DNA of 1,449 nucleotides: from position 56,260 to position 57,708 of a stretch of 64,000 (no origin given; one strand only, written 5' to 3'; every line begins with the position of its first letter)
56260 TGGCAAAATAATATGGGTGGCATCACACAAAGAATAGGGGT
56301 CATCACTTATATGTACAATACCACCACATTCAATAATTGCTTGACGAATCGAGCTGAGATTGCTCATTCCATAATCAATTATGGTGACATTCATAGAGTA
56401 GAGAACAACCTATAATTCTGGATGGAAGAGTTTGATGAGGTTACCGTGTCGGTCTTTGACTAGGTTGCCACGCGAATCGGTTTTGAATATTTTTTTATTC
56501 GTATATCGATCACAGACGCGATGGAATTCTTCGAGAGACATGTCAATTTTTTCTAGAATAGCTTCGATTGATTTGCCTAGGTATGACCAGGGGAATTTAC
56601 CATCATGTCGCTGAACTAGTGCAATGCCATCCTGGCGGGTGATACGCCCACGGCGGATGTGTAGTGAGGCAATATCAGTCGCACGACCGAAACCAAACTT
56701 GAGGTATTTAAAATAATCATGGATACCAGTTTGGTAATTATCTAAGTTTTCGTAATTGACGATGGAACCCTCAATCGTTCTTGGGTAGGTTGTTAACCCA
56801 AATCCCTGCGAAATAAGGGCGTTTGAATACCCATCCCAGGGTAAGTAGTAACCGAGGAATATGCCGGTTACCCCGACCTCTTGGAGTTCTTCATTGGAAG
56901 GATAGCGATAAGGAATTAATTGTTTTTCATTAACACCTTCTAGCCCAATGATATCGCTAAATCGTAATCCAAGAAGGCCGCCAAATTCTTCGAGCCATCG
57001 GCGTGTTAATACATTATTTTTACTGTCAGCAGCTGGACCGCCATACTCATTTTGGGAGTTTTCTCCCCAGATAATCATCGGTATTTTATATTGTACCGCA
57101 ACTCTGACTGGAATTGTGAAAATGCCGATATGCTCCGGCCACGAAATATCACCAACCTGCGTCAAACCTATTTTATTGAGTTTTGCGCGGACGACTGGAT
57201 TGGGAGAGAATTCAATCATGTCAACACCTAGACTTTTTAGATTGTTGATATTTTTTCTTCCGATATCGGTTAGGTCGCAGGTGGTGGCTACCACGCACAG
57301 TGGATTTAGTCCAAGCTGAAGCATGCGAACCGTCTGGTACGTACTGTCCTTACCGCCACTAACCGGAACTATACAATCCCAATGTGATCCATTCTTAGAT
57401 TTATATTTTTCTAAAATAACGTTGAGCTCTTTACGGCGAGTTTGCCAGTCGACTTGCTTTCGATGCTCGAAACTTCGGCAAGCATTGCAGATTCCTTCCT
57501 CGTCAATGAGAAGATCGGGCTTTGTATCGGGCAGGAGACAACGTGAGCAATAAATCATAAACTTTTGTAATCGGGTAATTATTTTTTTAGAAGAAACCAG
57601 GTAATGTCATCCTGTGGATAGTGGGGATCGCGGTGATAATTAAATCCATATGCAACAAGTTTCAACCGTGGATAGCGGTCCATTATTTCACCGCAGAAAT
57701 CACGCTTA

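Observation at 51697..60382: Complete CMP-pseudaminic acid pathway with built-in amidotransferase trio and methyltransferase: predicts an acetamidino and possibly methylated pseudaminic acid derivative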

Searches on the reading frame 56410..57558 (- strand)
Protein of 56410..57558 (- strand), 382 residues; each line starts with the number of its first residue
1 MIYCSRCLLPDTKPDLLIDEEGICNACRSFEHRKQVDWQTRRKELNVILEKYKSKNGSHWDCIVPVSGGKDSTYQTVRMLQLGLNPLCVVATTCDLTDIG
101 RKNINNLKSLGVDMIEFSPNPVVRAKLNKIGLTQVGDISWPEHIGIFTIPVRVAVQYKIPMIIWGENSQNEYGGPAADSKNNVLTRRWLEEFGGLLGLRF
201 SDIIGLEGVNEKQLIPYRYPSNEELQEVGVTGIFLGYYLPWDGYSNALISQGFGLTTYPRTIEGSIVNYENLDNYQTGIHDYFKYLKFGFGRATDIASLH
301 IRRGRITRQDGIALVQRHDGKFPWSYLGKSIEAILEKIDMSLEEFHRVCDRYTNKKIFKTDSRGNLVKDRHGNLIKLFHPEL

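Call 3: search_protein_families(library=ncbifam, proteins=[window:56410-57558:-])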
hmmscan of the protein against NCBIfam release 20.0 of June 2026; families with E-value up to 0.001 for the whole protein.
window:56410-57558:- (382 aa): 1 family
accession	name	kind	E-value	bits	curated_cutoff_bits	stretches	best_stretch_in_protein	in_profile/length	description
TIGR03573.1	WbuX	subfamily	7.4e-105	351.2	203.2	1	1-349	1-343/344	N-acetyl sugar amidotransferase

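Call 4: search_protein_families(library=pfam, proteins=[window:56410-57558:-])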
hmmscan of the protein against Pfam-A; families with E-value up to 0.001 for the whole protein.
window:56410-57558:- (382 aa): 0 families

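Call 14: search_solved_structures(query=window:56410-57558:-, show_alignments=1)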
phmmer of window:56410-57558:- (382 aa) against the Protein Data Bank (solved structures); distinct sequences matched with E-value up to 0.001: 1.
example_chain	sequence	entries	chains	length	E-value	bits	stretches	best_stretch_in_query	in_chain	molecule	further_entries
8wex_A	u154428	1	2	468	1.3e-45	159.1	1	15-346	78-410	N-acetyl sugar amidotransferase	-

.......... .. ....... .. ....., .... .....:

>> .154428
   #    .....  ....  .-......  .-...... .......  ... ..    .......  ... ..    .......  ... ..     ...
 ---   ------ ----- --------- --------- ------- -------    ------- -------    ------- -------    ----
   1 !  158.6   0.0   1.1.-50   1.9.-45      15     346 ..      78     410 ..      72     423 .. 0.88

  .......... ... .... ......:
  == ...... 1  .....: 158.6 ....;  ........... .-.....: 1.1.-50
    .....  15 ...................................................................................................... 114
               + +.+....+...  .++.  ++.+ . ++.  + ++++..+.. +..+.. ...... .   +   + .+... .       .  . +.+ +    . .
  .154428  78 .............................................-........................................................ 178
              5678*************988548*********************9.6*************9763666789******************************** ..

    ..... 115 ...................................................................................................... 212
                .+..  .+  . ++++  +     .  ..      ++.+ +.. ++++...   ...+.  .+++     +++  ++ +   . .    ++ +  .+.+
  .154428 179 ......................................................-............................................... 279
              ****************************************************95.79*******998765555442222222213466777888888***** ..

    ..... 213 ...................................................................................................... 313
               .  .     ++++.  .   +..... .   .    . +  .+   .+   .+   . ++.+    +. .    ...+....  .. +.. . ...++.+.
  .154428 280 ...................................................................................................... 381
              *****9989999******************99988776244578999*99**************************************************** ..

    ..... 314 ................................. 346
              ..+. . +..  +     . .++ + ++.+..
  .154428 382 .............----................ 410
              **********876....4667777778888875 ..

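Call 20: find_homologous_proteins(query=window:56410-57558:-, max_evalue=1e-10)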
Query window:56410-57558:- (382 aa): 8000 proteins with E <= 1e-10 among 8000 candidates; the best 120 are listed.
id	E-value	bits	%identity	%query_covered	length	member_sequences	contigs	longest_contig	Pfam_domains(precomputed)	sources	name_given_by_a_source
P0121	4.1e-265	897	100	100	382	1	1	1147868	-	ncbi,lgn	ncbi:MAG: N-acetyl sugar amidotransferase [Patescibacteria group bacterium]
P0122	9.9e-215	731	76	100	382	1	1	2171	-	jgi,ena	-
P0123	1.6e-212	724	77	100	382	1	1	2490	-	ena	-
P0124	1.5e-211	720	76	100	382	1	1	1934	-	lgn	-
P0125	1.7e-211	720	77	98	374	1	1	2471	-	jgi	jgi:N-acetyl sugar amidotransferase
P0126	5.5e-211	719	78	100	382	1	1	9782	-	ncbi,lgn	-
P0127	1.4e-210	717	79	98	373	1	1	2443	-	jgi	jgi:N-acetyl sugar amidotransferase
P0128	1.9e-210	717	78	97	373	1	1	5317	-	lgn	-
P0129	2.0e-210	717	77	99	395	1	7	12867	-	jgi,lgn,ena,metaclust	metaclust:\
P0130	4.0e-208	709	74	98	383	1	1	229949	-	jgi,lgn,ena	-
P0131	1.1e-207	708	75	100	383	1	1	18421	-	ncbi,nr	ncbi:MAG: hypothetical protein A4E53_00087 [Pelotomaculum sp. PtaB.Bin104]|nr:MAG: hypothetical prot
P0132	1.4e-207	707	76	99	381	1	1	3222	-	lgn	-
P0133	1.6e-207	707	76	99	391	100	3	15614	-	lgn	-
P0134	1.8e-207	707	75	99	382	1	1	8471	-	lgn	-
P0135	2.5e-207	707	75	99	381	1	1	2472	-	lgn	-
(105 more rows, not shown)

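Call 24: find_related_loci(query=window:56410-57558:-, collection=genome_contigs, flank=10000)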
Query window:56410-57558:- (382 aa) in genome_contigs; peptide patterns used: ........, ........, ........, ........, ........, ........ (x = any residue, [..] = any of these).
245 stretches matched a pattern; 176 encode a relative of the query (tblastn E <= 1e-3); the best 80 are kept; 80 distinct loci.
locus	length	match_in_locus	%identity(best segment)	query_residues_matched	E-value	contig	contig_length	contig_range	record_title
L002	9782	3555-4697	78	1-381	0e+0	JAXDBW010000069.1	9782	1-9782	MAG: Patescibacteria group bacterium isolate POMEDNA-B28 Raw2_k127_2195615, whole genome shotgun sequence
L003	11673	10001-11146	75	1-382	0e+0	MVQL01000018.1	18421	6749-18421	MAG: Pelotomaculum sp. PtaB.Bin104 A4E53_contig000018, whole genome shotgun sequence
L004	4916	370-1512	74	1-381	0e+0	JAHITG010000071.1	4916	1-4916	MAG: Spirochaetes bacterium isolate MM_PC_MetaG.mb.203 MM_PC_MetaG.mb.203_k141_273428, whole genome shotgun sequence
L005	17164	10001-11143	73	1-381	0e+0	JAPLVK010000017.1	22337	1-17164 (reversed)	MAG: Candidatus Berkelbacteria bacterium isolate LacPavin_0419_WC90_MAG_42_10 LacPavin_0419_WC90_scaffold_269727, whole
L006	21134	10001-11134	74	1-378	0e+0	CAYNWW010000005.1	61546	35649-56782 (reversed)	MAG TPA_asm: uncultured Candidatus Saccharibacteria bacterium isolate SRP278252_co2_845 genome assembly, contig: NODE_77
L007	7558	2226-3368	75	1-381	0e+0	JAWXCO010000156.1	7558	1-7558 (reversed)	MAG: Bacteroidota bacterium isolate SP4G1.39 k99_1480080, whole genome shotgun sequence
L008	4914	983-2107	73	3-377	0e+0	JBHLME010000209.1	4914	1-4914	MAG: Promethearchaeota archaeon isolate DZ2M.219 DZ2M.219@76853, whole genome shotgun sequence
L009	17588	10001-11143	71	1-381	0e+0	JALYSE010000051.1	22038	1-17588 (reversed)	MAG: Fibrobacterota bacterium isolate MDV bin107 SD1456_NODE_452_length_22038_cov_1.024097, whole genome shotgun sequenc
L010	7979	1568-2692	74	3-377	0e+0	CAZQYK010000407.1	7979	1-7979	MAG TPA_asm: uncultured Spirochaetales bacterium isolate binchicken_co31_433 genome assembly, contig: k141_886624, whole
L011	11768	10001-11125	73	3-377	0e+0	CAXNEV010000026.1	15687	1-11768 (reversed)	MAG: Candidatus Latescibacterota bacterium isolate TH-08apr19-86 genome assembly, contig: TH-08apr19-C9863, whole genome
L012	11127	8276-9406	72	1-377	0e+0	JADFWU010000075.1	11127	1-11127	MAG: Magnetococcales bacterium isolate nCLbin6 nCL_bin6_NODE_75_length_11127_cov_3.820090, whole genome shotgun sequence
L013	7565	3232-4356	71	3-377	0e+0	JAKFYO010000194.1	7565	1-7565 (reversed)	MAG: Hyphomicrobiales bacterium isolate ND5_Bin_68 ND5_0010351, whole genome shotgun sequence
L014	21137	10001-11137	72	1-379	0e+0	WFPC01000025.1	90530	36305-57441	MAG: Gammaproteobacteria bacterium isolate S012_40 k151_23031, whole genome shotgun sequence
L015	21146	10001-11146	72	1-382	0e+0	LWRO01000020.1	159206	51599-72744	MAG: Geitlerinema sp. BBD 1991-9 scaffold_97, whole genome shotgun sequence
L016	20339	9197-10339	71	1-381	0e+0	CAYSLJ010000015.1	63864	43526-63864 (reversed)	MAG TPA_asm: uncultured Synergistia bacterium isolate SRP239243_co1_332 genome assembly, contig: NODE_485_length_63864_c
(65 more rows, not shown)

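Call 74: search_dna_similar(query=window:56410-57558:-, collection=plasmids, mode=protein, max_rows=30, rows=spread)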
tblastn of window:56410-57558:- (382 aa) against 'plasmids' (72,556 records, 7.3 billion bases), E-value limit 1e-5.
Records with a match: 23; places in all: 29; records where one place covers at least 80% of the query: 11.
Best place of each record, by identity: <60% 23.
By first word of the organism name: Bacillus 8; Azospirillum 4; Subdoligranulum 2; Agrobacterium 2; Rhizobium 1; Alistipes 1; Rhodobacteraceae 1; Pseudohalocynthiibacter 1; Roseovarius 1; Limimaricola 1; and 1 more.
By predicted mobility (MOB-suite, as given by PLSDB): non-mobilizable 14; conjugative 6; mobilizable 3.
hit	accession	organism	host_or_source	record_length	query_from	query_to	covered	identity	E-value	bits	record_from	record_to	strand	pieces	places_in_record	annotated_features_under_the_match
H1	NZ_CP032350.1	Azospirillum brasilense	soil sample,Agricultural field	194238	1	358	94%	36.6%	3e-76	263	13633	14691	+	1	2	N-acetyl sugar amidotransferase | asnB: asparagine synthase (glutamine-hydrolyzing)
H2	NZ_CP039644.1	Azospirillum sp. TSA2s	Soil,rice paddy soil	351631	3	364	95%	34.0%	1e-57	209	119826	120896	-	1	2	N-acetyl sugar amidotransferase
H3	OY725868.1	Subdoligranulum variabile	-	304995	1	364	95%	31.6%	7e-52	193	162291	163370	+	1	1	record has no annotation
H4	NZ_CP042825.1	Rhizobium sp. WL3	Wheat,phyllosphere swab,leaves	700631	3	371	97%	30.2%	1e-42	166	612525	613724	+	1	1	N-acetyl sugar amidotransferase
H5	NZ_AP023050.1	Alistipes indistinctus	Homo sapiens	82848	1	364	95%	30.3%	3e-56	205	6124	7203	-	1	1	N-acetyl sugar amidotransferase | neuC: UDP-N-acetylglucosamine 2-epimerase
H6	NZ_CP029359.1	Azospirillum thermophilum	cell culture,hot spring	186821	1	364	95%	29.2%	9e-46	175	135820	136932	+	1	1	N-acetyl sugar amidotransferase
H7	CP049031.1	Rhodobacteraceae bacterium SC52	Apostichopus japonicus,pure ...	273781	1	325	85%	31.7%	2e-41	162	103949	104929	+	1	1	N-acetyl sugar amidotransferase | acylneuraminate cytidylyltransferase family protein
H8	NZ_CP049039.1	Pseudohalocynthiibacter aestuariivivens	pure culutre,Seawater recirculating ...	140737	3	348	91%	29.7%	5e-44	170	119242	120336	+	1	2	N-acetyl sugar amidotransferase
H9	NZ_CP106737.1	Roseovarius pelagicus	cell culture,Arctic seawater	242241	3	348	91%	29.7%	5e-44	170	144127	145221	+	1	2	N-acetyl sugar amidotransferase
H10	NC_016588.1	Azospirillum lipoferum 4B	-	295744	1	366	96%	26.6%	2e-36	148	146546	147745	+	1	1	N-acetyl sugar amidotransferase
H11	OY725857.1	Subdoligranulum variabile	-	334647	3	358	93%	26.5%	1e-34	143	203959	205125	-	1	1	none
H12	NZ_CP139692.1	Limimaricola variabilis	Bacterial Culture,hydrothermal vent ...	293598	4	177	46%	30.2%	7e-12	75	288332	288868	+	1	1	N-acetyl sugar amidotransferase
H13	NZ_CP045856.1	Agrobacterium sp. MA01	cell culture,Microcystis culture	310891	4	171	44%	31.0%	1e-10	71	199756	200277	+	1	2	N-acetyl sugar amidotransferase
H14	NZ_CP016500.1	Agrobacterium sp. RAC06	Microbial isolate,Algal phycosphere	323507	4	171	44%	31.0%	1e-10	71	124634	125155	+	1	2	N-acetyl sugar amidotransferase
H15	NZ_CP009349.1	Bacillus thuringiensis HD1002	Sewage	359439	1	165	43%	30.9%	1e-7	61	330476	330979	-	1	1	7-cyano-7-deazaguanine synthase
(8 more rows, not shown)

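Call 75: get_annotated_region(hit=H1, flank=9000)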
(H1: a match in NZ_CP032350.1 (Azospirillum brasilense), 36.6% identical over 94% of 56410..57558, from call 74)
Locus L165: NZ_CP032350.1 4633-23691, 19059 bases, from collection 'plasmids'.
description: Azospirillum brasilense strain MTCC4039 plasmid p5, complete sequence
organism: Azospirillum brasilense (NCBI taxid 192)
taxonomy: Bacteria; Pseudomonadota; Alphaproteobacteria; Rhodospirillales; Azospirillaceae; Azospirillum; Azospirillum brasilense
host: -; source: soil sample,Agricultural field; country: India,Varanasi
typing (MOB-suite, as given by PLSDB): non-mobilizable; replicon rep_cluster_771
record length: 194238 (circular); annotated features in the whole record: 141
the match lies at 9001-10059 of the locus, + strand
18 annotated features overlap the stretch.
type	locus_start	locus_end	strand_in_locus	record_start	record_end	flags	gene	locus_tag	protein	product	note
CDS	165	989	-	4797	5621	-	-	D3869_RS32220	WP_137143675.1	NAD-dependent epimerase/dehydratase family protein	-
CDS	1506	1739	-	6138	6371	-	-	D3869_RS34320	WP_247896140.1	hypothetical protein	-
CDS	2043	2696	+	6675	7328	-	-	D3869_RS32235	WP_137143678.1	Gfo/Idh/MocA family oxidoreductase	-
CDS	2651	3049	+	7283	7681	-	-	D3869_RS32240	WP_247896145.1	Gfo/Idh/MocA family oxidoreductase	-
CDS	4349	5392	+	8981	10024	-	-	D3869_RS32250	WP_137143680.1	NAD(P)-dependent oxidoreductase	-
CDS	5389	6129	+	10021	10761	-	-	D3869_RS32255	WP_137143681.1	GNAT family N-acetyltransferase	-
CDS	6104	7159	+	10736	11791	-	-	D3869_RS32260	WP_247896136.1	N-acetylneuraminate synthase family protein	GO:0016051 - carbohydrate biosynthetic process [Evidence IEA]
CDS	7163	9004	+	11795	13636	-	asnB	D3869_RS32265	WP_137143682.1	asparagine synthase (glutamine-hydrolyzing)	GO:0006529 - asparagine biosynthetic process [Evidence IEA]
CDS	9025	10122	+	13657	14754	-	-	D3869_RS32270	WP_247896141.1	N-acetyl sugar amidotransferase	-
CDS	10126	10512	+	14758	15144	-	-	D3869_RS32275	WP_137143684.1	hypothetical protein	-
CDS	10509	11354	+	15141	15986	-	-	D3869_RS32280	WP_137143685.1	class I SAM-dependent methyltransferase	-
CDS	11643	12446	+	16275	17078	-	-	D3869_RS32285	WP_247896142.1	class I SAM-dependent methyltransferase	-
CDS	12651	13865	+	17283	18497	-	-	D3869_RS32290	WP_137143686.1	tetratricopeptide repeat protein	-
CDS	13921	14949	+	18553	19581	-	-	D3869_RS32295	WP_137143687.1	hypothetical protein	-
CDS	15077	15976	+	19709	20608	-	-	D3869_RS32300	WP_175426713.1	class I SAM-dependent methyltransferase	-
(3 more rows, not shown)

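Call 76: get_annotated_region(hit=H4, flank=9000)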
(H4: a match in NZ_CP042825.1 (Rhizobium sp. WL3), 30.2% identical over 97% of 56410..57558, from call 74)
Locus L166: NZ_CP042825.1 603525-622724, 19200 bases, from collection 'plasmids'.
description: Rhizobium sp. WL3 plasmid unnamed2, complete sequence
organism: Rhizobium sp. WL3 (NCBI taxid 2603277)
taxonomy: Bacteria; Pseudomonadota; Alphaproteobacteria; Hyphomicrobiales; Rhizobiaceae; Rhizobium; Rhizobium sp. WL3
host: -; source: Wheat,phyllosphere swab,leaves; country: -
typing (MOB-suite, as given by PLSDB): non-mobilizable
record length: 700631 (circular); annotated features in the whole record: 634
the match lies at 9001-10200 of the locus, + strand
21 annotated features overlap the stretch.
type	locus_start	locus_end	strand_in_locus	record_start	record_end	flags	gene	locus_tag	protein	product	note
CDS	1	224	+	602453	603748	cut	-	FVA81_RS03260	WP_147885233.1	nucleotide sugar dehydrogenase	GO:0000271 - polysaccharide biosynthetic process [Evidence IEA]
CDS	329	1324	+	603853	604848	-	-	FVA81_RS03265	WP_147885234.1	NAD-dependent 4,6-dehydratase LegB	-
CDS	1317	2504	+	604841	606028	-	-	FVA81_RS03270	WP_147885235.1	LegC family aminotransferase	-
CDS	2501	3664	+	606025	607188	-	neuC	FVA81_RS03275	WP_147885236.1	UDP-N-acetylglucosamine 2-epimerase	GO:0006047 - UDP-N-acetylglucosamine metabolic process [Evidence IEA]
CDS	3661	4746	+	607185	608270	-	neuB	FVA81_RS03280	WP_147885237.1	N-acetylneuraminate synthase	GO:0016051 - carbohydrate biosynthetic process [Evidence IEA]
CDS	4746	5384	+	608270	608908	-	-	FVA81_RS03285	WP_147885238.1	acetyltransferase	-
CDS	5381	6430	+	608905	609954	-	-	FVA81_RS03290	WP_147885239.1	nucleotidyltransferase family protein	-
CDS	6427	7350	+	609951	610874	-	-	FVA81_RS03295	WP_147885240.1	Gfo/Idh/MocA family oxidoreductase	-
CDS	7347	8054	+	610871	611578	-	-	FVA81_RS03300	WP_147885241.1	acylneuraminate cytidylyltransferase family protein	-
CDS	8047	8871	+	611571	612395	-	-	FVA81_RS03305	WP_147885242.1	SDR family oxidoreductase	-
CDS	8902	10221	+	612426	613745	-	-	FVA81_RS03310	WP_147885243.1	N-acetyl sugar amidotransferase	-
CDS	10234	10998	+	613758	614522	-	wbuZ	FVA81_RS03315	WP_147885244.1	glycosyl amidation-associated protein WbuZ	-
CDS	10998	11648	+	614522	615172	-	hisH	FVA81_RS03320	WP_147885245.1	imidazole glycerol phosphate synthase subunit HisH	GO:0000105 - histidine biosynthetic process [Evidence IEA]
CDS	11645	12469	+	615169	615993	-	-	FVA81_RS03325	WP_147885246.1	ABC transporter permease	-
CDS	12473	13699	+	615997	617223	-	-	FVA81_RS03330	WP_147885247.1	ABC transporter ATP-binding protein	-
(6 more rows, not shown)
